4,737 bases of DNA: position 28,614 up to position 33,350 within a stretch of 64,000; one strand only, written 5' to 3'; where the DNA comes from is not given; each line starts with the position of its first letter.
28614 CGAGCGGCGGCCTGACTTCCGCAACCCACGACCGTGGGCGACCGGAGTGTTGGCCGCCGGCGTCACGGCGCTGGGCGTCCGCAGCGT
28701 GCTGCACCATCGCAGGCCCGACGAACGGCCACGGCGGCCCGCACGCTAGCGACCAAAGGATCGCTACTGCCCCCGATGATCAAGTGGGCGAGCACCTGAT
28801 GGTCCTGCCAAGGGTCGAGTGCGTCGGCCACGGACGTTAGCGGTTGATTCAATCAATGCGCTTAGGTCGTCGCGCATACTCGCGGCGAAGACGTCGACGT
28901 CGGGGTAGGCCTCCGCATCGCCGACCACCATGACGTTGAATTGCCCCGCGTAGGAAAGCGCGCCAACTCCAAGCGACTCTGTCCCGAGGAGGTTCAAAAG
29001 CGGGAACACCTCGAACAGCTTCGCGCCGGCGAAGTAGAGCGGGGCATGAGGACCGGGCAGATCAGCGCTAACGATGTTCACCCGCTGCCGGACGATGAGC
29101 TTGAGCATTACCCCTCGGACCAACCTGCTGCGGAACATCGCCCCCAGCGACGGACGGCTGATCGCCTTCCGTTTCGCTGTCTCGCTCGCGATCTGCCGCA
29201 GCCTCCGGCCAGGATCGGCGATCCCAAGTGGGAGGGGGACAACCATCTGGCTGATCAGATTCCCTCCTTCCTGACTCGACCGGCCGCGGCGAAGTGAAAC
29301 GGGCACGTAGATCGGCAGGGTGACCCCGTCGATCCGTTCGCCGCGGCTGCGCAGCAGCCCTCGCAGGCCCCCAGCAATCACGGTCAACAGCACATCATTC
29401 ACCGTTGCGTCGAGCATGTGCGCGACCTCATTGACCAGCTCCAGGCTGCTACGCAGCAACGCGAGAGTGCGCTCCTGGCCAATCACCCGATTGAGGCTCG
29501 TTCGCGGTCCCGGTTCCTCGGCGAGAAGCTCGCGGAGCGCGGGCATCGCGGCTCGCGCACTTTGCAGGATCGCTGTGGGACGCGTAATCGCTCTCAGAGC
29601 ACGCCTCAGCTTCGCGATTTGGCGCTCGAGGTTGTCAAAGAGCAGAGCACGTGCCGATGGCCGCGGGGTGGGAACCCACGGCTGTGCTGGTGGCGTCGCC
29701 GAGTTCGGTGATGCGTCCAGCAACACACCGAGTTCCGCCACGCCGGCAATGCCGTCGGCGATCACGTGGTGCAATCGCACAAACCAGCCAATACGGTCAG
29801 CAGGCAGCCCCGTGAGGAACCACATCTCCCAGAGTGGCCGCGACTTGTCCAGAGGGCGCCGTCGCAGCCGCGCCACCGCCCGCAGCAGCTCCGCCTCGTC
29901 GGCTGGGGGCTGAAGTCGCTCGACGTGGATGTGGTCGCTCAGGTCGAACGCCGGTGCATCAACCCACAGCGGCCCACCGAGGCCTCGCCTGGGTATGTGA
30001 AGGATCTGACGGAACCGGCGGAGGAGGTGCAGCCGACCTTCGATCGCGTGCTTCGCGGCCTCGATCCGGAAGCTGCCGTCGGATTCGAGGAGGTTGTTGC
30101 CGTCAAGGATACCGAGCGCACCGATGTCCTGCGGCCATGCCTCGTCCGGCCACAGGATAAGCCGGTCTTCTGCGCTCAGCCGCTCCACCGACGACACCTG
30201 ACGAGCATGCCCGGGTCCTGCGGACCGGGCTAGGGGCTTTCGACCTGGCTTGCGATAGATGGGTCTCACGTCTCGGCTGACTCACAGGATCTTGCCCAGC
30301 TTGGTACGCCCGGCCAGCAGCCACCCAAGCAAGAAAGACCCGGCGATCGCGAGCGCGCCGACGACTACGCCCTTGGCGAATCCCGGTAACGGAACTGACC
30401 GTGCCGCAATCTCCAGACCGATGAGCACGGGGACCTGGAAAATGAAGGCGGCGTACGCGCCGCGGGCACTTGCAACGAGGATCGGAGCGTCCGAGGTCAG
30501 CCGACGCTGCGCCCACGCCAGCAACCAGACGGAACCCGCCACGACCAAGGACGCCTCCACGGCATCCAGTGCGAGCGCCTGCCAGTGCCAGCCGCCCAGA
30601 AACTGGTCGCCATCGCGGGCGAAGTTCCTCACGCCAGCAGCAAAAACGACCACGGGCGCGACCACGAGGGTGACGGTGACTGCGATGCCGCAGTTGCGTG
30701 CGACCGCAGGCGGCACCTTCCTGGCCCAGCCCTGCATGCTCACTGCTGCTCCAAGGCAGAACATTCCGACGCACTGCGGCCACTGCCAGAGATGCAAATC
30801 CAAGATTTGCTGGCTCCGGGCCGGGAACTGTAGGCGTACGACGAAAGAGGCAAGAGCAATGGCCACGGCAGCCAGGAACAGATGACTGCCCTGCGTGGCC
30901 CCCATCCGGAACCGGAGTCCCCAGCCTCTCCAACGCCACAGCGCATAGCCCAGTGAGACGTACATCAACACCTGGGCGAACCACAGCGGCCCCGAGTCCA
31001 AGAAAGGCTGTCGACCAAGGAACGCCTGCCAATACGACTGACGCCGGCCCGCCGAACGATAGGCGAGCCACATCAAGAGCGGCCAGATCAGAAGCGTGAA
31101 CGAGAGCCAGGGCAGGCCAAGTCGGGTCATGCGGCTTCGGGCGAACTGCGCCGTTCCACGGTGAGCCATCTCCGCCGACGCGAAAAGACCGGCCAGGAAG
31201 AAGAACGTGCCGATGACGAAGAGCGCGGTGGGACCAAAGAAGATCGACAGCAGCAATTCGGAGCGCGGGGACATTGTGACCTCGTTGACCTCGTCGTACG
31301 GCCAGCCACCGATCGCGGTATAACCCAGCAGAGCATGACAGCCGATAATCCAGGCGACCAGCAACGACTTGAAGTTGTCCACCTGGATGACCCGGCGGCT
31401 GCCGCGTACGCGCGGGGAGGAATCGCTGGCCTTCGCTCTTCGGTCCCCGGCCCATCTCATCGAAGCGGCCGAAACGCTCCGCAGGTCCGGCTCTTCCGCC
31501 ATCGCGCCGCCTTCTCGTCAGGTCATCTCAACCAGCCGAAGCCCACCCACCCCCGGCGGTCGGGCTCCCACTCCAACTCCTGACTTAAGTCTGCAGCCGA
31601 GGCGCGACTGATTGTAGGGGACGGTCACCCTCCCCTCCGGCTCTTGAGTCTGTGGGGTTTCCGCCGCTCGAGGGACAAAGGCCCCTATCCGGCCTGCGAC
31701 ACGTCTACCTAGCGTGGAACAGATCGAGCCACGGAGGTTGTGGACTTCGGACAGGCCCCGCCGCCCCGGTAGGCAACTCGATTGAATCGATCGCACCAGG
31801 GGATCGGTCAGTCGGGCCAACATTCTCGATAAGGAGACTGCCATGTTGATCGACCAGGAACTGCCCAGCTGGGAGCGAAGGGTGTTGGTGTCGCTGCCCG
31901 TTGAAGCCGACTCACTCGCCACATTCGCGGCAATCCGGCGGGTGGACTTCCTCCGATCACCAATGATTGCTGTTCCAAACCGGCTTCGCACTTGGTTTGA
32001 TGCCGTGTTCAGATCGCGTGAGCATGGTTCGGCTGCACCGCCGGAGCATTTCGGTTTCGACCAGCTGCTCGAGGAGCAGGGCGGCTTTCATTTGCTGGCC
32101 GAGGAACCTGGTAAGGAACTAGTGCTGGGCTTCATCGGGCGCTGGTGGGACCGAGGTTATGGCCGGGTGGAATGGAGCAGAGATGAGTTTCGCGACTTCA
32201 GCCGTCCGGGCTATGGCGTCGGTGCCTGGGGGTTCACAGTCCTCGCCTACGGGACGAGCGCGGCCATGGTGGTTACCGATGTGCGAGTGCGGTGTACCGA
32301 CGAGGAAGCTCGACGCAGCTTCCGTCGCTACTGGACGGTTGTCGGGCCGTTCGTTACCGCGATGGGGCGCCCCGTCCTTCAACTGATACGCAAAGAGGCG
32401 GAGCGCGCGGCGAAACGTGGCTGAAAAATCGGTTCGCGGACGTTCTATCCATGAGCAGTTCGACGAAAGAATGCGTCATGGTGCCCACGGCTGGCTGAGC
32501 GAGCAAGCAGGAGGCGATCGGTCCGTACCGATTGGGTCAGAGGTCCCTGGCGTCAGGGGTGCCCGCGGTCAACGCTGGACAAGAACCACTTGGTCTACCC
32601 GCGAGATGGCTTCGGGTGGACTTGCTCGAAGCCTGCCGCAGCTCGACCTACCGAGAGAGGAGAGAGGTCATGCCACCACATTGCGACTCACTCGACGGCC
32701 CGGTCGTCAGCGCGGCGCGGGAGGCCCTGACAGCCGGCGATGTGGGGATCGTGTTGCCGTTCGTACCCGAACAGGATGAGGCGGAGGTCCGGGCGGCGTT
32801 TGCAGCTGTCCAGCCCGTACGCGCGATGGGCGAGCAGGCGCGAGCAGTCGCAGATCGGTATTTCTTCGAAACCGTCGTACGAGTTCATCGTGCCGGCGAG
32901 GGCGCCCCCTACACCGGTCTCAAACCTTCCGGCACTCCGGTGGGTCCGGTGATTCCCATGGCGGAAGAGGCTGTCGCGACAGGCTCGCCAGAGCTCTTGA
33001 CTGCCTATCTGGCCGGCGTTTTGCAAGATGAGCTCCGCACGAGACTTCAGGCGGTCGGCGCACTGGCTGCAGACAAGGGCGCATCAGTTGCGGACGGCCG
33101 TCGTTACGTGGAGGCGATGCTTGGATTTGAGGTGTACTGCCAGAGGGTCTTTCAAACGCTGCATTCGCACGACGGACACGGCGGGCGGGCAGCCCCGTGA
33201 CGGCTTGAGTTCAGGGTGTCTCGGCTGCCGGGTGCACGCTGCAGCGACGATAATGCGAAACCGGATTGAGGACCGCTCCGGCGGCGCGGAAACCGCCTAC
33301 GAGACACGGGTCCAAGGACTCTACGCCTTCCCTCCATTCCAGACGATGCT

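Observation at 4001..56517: Recurring 14-bp palindromic box (GGGWC-N4-GWCCC) before ten or more genes: a DosR/DevR-type dormancy regulon, with no regulator in the window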

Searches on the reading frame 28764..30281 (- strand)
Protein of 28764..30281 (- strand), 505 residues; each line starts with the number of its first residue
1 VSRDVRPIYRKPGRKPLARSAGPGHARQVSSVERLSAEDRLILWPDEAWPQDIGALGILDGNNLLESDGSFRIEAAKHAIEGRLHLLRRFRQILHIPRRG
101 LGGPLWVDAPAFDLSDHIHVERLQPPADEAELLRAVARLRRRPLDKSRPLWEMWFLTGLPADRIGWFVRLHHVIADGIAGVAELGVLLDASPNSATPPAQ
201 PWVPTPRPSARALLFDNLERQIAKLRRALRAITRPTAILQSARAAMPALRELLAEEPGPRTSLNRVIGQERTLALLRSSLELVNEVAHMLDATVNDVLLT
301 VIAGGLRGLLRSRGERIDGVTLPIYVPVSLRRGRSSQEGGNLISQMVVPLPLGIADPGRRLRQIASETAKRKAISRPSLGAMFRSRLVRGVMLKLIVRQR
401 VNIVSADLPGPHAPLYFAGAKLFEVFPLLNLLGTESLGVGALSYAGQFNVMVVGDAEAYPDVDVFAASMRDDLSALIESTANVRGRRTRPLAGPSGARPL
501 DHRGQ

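Call 8: search_protein_families(library=pfam, proteins=[window:28764-30281:-])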
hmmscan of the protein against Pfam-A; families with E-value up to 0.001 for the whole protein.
window:28764-30281:- (505 aa): 2 families
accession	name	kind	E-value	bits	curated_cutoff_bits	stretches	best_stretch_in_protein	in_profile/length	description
PF03007.21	WS_DGAT_cat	-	5.1e-45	154.7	23.6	1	38-297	4-262/263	Wax ester synthase/diacylglycerol acyltransferase catalytic domain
PF06974.18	WS_DGAT_C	-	1.6e-18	67.6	20.7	1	340-476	2-144/145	WS/DGAT C-terminal domain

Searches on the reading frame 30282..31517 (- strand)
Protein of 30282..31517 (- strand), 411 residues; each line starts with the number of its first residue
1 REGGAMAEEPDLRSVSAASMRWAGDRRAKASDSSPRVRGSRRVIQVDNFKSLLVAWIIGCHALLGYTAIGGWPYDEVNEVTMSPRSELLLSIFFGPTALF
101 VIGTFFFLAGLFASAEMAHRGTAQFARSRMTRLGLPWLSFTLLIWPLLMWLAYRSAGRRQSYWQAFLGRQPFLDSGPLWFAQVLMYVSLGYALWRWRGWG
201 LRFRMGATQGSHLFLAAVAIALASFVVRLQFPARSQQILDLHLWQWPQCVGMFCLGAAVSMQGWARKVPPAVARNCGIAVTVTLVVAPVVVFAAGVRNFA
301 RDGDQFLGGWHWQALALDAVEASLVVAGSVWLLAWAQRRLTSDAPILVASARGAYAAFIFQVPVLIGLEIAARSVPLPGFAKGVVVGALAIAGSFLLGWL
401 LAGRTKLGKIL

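Call 8: search_protein_families(library=pfam, proteins=[window:30282-31517:-])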
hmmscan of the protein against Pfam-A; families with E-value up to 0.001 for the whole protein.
window:30282-31517:- (411 aa): 1 family
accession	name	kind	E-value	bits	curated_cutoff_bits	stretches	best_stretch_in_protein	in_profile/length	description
PF01757.29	Acyl_transf_3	-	3.9e-21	75.9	31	1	45-399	3-326/326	Acyltransferase domain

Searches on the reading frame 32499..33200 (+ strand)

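Call 9: search_protein_families(library=pfam, proteins=[window:32499-33200:+])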
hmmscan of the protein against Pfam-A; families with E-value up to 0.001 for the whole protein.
window:32499-33200:+ (233 aa): 1 family
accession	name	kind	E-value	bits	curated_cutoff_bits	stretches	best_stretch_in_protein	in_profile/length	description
PF20046.4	DUF6448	-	4.7e-49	166.6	27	1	66-213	1-147/147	Family of unknown function (DUF6448)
